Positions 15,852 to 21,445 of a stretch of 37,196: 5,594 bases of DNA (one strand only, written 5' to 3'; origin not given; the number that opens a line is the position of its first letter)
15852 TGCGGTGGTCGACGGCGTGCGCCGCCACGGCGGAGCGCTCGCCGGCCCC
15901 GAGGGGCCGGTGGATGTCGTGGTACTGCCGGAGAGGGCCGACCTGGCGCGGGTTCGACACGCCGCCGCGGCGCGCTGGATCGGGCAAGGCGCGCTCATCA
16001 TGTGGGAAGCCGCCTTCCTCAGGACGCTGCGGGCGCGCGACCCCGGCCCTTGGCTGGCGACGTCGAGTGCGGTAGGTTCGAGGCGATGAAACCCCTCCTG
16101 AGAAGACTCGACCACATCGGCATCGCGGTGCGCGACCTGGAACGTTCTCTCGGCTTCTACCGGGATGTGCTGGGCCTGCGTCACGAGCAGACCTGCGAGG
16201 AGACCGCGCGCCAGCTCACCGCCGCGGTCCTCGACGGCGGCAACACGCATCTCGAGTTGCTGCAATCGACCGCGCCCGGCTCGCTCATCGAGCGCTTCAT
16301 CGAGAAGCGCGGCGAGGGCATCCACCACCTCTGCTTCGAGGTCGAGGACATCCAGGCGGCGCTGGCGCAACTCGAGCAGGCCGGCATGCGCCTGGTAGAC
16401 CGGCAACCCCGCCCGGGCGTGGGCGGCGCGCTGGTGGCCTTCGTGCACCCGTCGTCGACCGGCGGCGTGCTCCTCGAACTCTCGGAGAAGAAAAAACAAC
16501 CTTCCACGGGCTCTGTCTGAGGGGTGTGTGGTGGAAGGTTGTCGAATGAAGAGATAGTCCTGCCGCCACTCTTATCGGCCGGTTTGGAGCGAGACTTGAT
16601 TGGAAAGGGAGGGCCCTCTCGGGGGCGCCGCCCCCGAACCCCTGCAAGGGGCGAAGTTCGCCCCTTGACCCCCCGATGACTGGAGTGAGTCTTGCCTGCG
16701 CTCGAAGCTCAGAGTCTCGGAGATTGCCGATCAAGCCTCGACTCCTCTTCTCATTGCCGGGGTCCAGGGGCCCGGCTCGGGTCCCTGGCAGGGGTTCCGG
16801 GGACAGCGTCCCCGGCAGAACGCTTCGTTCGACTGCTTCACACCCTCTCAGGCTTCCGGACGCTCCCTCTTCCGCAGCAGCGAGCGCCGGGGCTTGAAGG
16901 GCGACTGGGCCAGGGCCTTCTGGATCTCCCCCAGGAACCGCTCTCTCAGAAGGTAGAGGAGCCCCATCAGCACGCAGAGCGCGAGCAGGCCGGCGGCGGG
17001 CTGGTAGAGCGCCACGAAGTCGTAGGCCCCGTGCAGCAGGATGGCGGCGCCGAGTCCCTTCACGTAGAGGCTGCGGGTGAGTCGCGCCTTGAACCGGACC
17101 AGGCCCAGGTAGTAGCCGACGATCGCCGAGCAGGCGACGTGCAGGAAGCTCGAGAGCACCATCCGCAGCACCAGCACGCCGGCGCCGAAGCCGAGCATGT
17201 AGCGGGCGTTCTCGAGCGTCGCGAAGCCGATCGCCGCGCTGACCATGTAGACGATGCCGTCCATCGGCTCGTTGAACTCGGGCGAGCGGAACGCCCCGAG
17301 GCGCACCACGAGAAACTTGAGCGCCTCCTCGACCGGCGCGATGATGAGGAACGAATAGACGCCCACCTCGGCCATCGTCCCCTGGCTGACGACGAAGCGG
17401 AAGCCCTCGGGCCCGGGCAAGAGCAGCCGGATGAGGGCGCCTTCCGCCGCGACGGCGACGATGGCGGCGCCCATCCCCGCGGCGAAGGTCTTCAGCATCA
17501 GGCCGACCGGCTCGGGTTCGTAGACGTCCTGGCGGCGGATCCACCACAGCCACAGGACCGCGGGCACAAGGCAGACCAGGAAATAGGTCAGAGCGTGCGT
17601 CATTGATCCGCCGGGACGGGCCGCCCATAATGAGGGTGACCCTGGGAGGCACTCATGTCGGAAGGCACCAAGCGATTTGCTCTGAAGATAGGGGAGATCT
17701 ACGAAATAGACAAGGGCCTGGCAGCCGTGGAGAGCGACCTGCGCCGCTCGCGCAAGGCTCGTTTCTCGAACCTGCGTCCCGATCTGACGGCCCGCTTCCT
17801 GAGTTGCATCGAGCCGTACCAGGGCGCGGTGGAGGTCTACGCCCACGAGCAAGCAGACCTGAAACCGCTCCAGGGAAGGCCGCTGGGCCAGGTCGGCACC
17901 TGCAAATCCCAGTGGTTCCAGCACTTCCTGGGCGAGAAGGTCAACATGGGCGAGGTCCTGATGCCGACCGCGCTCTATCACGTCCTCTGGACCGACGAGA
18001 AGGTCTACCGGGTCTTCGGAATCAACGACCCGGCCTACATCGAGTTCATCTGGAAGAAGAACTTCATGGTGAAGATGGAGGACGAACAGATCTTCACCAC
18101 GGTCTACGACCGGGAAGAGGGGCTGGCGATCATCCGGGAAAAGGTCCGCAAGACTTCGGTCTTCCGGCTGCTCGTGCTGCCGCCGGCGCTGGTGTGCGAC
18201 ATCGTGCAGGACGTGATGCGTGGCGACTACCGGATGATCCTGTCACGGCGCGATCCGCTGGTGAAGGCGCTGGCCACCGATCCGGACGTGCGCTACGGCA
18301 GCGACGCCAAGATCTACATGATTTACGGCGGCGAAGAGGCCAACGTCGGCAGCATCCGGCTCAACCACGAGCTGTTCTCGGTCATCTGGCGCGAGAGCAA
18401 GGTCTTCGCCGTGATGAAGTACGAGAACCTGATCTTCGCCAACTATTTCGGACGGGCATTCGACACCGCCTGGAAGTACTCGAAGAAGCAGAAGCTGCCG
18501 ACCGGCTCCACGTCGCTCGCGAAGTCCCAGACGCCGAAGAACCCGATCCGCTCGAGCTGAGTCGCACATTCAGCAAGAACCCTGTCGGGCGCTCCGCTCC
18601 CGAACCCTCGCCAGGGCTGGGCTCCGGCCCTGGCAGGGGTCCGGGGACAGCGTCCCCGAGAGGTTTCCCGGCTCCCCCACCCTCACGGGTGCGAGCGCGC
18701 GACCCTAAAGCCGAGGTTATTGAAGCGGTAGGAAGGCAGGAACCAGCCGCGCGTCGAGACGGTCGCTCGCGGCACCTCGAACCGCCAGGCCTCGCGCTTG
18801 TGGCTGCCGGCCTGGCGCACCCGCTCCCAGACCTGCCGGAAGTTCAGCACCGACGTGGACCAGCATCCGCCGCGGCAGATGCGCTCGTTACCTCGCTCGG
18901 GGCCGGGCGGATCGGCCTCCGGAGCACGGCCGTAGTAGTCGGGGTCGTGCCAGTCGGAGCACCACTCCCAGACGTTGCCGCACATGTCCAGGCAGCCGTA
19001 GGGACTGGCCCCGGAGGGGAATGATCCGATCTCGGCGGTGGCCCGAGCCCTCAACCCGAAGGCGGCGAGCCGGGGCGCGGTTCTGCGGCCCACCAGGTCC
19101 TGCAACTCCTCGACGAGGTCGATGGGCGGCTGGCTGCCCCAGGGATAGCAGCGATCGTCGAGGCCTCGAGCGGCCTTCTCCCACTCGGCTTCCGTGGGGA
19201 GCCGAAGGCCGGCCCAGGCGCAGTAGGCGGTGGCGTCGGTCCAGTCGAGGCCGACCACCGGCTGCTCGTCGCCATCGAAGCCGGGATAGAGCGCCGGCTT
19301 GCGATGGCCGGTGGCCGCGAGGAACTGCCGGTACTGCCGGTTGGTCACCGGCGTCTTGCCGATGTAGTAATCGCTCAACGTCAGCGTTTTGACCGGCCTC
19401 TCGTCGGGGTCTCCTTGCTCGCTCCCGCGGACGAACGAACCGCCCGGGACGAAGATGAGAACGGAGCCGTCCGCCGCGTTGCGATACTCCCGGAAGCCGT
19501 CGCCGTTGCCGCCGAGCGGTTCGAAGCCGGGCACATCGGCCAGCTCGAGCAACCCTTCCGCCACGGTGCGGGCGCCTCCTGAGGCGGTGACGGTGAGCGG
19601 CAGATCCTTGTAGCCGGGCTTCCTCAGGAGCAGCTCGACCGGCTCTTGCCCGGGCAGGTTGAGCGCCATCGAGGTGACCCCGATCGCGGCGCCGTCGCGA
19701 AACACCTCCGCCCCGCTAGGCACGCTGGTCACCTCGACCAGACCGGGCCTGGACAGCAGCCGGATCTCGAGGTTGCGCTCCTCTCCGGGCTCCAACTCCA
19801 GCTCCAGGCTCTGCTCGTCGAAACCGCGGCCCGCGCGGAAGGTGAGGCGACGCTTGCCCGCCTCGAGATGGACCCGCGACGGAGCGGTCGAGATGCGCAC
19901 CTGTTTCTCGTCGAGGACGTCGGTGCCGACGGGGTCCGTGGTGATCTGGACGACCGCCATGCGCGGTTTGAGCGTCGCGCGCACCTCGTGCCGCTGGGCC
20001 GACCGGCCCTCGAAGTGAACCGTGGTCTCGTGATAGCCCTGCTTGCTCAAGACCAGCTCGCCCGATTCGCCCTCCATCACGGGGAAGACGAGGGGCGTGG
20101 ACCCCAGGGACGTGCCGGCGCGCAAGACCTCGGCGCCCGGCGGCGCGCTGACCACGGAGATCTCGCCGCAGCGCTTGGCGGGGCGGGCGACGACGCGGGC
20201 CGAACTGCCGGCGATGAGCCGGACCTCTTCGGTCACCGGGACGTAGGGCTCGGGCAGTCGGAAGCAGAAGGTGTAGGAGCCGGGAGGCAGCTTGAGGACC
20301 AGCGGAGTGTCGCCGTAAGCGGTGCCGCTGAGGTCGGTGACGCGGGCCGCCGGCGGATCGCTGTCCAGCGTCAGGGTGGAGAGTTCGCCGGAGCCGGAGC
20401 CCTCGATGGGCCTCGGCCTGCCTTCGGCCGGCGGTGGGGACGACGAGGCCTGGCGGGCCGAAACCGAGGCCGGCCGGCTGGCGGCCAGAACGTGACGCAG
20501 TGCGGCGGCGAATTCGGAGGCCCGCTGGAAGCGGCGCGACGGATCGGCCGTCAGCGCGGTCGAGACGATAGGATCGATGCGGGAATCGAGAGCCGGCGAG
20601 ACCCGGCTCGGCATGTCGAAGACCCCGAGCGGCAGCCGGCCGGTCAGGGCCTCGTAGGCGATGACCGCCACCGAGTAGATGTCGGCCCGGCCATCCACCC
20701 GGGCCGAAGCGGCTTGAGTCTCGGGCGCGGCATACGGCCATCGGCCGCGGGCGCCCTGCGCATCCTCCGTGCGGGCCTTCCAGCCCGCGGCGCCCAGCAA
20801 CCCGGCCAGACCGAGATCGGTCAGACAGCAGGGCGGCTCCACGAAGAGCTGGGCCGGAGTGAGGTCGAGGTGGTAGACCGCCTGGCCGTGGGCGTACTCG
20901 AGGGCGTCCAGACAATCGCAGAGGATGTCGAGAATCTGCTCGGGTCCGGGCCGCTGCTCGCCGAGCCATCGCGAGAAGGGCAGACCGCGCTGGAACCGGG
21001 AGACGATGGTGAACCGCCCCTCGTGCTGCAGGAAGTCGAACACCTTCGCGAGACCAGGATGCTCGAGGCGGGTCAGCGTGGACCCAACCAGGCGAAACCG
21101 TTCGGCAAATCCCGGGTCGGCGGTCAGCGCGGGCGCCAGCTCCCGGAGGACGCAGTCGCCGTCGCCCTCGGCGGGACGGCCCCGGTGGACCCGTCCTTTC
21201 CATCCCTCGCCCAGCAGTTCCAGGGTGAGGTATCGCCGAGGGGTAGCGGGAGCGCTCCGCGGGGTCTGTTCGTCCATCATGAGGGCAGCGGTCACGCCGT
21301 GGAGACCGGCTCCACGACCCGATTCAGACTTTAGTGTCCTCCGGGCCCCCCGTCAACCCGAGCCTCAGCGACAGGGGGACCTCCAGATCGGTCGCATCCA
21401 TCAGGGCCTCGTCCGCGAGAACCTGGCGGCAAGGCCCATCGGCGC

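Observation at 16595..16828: Intergenic GC-hairpin element, copy A: inverted near-duplicate of 24001-24175 with pairing-preserving stem changes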

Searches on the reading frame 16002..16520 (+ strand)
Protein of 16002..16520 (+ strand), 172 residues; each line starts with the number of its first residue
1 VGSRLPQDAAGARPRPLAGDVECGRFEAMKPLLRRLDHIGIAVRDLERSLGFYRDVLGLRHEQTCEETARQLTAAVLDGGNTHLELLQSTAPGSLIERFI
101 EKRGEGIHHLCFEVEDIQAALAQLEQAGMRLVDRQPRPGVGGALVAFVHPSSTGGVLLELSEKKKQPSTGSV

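Call 13: search_protein_families(library=pfam, proteins=[window:16002-16520:+])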
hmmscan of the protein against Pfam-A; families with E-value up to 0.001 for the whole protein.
window:16002-16520:+ (172 aa): 6 families
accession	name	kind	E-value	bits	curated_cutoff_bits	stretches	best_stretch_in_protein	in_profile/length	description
PF13669.12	Glyoxalase_4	-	5.7e-23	81.7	27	1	37-147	1-109/109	Glyoxalase/Bleomycin resistance protein/Dioxygenase superfamily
PF00903.31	Glyoxalase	-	1.1e-20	74.6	20.6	1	35-160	1-121/121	Glyoxalase/Bleomycin resistance protein/Dioxygenase superfamily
PF13468.12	Glyoxalase_3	-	1.4e-09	38.7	25.1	1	36-130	1-101/176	Glyoxalase-like domain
PF18029.7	Glyoxalase_6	-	3.8e-08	34.4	23.6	1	39-139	2-91/106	Glyoxalase-like domain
PF22677.2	Ble-like_N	-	5.2e-06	26.5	24.5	1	38-60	4-26/41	Bleomycin resistance protein-like N-terminal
PF12681.13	Glyoxalase_2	-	0.00038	20.8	30.1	0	41-133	6-89/118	Glyoxalase-like domain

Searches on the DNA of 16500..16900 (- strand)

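Call 9: search_rna_families(source=window, start=16500, end=16900, threshold=evalue, max_evalue=10)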
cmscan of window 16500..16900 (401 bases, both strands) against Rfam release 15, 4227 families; matches with E-value up to 10: 2.
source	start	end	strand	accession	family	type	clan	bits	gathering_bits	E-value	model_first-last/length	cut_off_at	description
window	16601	16648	-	RF02794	Pab19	Gene; snRNA; snoRNA; HACA-box;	-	14.9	55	7.8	43-90/102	no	Pab19 RNA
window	16672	16720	+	RF01308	sR58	Gene; snRNA; snoRNA; CD-box;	-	11.5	55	9.3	1-55/55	no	Small nucleolar RNA sR58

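Call 73: search_dna_similar(query=window:16595-16825:-, collection=plasmids, mode=distant, max_evalue=0.001, max_rows=15)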
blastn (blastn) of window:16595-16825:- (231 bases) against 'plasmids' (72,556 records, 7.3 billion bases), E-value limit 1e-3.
No match.
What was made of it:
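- Tried and rejected: blastn of element A against PLSDB plasmids: no match (call 73).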

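Call 83: build_rna_model(alignment_id=A7, structure=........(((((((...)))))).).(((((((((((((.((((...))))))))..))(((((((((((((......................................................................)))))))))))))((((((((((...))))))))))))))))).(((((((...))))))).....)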
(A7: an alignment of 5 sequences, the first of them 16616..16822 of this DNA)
Model R1 built from alignment A7 (5 sequences, 209 columns); structure: as given.
model positions 200; base pairs 54; branch points 4; effective number of sequences 1.5; information 0.59 bits per position. Calibrated on 0.2 Mb of random sequence (short: E-values are rough).
structure used (alignment columns):
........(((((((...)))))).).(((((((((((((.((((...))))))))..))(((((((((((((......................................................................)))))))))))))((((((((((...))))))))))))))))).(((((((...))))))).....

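Call 84: search_with_rna_model(model_id=R1, sources=[window, L001, L004, L005, L006, L007, L008, L009, L010, L011, L012, L013], max_evalue=1, make_alignment=true)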
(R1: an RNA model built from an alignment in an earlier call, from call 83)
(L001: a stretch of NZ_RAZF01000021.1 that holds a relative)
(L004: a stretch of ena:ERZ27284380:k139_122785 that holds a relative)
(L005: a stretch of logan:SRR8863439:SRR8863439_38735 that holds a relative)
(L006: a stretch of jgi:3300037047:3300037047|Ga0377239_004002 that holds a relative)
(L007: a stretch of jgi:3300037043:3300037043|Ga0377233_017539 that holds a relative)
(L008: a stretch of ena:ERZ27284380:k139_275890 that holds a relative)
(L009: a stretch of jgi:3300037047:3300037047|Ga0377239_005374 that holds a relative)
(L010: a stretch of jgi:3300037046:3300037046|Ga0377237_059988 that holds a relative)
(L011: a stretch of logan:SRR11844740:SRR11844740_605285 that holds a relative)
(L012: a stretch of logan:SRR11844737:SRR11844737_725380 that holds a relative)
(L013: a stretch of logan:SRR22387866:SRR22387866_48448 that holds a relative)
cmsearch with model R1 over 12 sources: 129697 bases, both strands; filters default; matches with E-value up to 1: 22.
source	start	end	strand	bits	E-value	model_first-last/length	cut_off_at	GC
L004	3114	3313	-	217.4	5e-47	1-200/200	no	0.67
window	16616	16819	-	207.8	6.9e-45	1-200/200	no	0.69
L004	1153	1349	+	194.3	7.4e-42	1-200/200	no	0.71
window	23969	24152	+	160.4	2.7e-34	1-200/200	no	0.67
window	36988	37170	+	144.8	8.4e-31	1-200/200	no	0.74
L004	8800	9012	+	99.9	8.7e-21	1-200/200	no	0.65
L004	3113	3312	+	97.8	2.6e-20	1-200/200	no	0.68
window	16615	16818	+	97.1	3.7e-20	1-200/200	no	0.69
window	36989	37171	-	93.7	2.1e-19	1-200/200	no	0.74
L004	1154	1350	-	77.7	7.9e-16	1-200/200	no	0.71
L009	9020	9254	-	76.3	1.6e-15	1-200/200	no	0.66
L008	8713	8887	+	69.8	4.6e-14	1-200/200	no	0.7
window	18582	18663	-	65.2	4.9e-13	1-200/200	no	0.78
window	18581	18662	+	55.7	6.5e-11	1-200/200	no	0.78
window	23969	24153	-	48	3.3e-09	1-200/200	no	0.68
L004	8801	8924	-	46.1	9.3e-09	1-200/200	no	0.7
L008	8769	8888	-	35.3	2.3e-06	1-200/200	no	0.71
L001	4547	4731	-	32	1.2e-05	1-200/200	no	0.62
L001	4543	4730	+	26.5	0.00021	1-200/200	no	0.62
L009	9019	9245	+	23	0.0013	1-200/200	no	0.66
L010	1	154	-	19.7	0.0071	1-128/200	3'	0.66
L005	1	29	+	15.2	0.073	107-135/200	5'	0.69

Alignment A12: 22 matches aligned to the model, 440 columns, each read 5' to 3' on its own strand. Consensus structure (alignment columns), stored with it:
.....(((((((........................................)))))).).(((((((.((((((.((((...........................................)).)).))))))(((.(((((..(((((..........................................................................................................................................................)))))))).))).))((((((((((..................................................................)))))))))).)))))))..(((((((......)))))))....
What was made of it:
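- On MITE (miniature inverted-repeat transposable element): Units are 183-204 nt (call 84).
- Checked: The unit runs 16616-16819 and 23969-24152 (covariance model, call 84), with a shared tail of about 20 nt beyond one end (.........).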

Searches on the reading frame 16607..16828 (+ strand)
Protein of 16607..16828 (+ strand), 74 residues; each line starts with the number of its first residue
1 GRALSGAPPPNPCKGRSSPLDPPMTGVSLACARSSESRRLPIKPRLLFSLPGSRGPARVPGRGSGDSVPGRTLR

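Call 74: search_protein_representatives(alignment_id=A10)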
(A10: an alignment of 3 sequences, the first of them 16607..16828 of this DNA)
Query: 3 sequences, 74 profile positions. Proteins with E-value up to 0.001 (for the whole library): 2; up to 1e-10: 0; up to 1e-30: 0. The best 2 are listed.
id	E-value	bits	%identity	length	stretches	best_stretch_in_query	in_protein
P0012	1.3e-04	38.2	-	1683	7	13-43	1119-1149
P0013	4.9e-04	36.3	-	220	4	15-58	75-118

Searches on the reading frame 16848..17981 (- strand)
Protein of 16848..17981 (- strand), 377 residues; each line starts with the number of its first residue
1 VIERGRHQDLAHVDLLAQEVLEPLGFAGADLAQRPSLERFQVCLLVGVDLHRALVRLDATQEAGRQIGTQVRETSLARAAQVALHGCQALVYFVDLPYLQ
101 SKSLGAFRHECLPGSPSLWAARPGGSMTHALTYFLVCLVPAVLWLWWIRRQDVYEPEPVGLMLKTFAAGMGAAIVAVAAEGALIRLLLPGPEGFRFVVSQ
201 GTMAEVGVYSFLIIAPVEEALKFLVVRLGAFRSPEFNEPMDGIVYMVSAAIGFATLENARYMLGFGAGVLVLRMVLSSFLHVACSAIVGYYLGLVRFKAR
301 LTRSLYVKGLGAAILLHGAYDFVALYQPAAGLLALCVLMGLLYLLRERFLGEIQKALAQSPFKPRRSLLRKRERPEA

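Call 13: search_protein_families(library=pfam, proteins=[window:16848-17981:-])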
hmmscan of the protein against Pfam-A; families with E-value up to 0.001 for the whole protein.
window:16848-17981:- (377 aa): 1 family
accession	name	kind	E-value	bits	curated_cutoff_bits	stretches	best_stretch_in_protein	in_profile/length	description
PF13367.11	PrsW-protease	-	1.5e-33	116.4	23.5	1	157-339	1-190/196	PrsW family intramembrane metalloprotease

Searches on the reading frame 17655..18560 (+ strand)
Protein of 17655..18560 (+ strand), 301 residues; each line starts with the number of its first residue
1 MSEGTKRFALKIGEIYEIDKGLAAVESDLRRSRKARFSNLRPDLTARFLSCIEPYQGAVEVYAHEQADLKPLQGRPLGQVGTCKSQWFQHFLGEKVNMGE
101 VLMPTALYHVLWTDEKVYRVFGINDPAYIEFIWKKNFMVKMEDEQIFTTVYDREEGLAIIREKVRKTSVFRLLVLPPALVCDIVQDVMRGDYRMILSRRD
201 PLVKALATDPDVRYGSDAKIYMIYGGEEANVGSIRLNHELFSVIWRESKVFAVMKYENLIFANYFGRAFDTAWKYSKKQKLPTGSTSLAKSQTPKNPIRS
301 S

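Call 13: search_protein_families(library=pfam, proteins=[window:17655-18560:+])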
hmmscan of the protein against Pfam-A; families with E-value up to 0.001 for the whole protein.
window:17655-18560:+ (301 aa): 0 families

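Call 14: find_encoding_contigs(protein=window:17655-18560:+, flank=10000, max_places=10)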
Protein window:17655-18560:+ (301 aa): no gene with exactly this product is on record in the collection.

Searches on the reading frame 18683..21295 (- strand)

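Call 13: search_protein_families(library=pfam, proteins=[window:18683-21295:-])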
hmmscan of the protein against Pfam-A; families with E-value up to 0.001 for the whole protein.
window:18683-21295:- (870 aa): 4 families
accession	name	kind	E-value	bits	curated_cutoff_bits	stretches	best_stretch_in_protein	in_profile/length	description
PF03781.23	FGE-sulfatase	-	1.5e-52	179.3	23.3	1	613-820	5-231/255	Sulfatase-modifying factor enzyme 1-like domain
PF08308.17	PEGA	-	9e-22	77.2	20.8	1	377-443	2-68/71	PEGA domain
PF00069.31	Pkinase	-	3.8e-15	56.5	31.7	1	24-238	3-212/263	Protein kinase domain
PF23368.1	DUF7092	-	0.00019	22.3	24.5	1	427-492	6-70/77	Domain of unknown function (DUF7092)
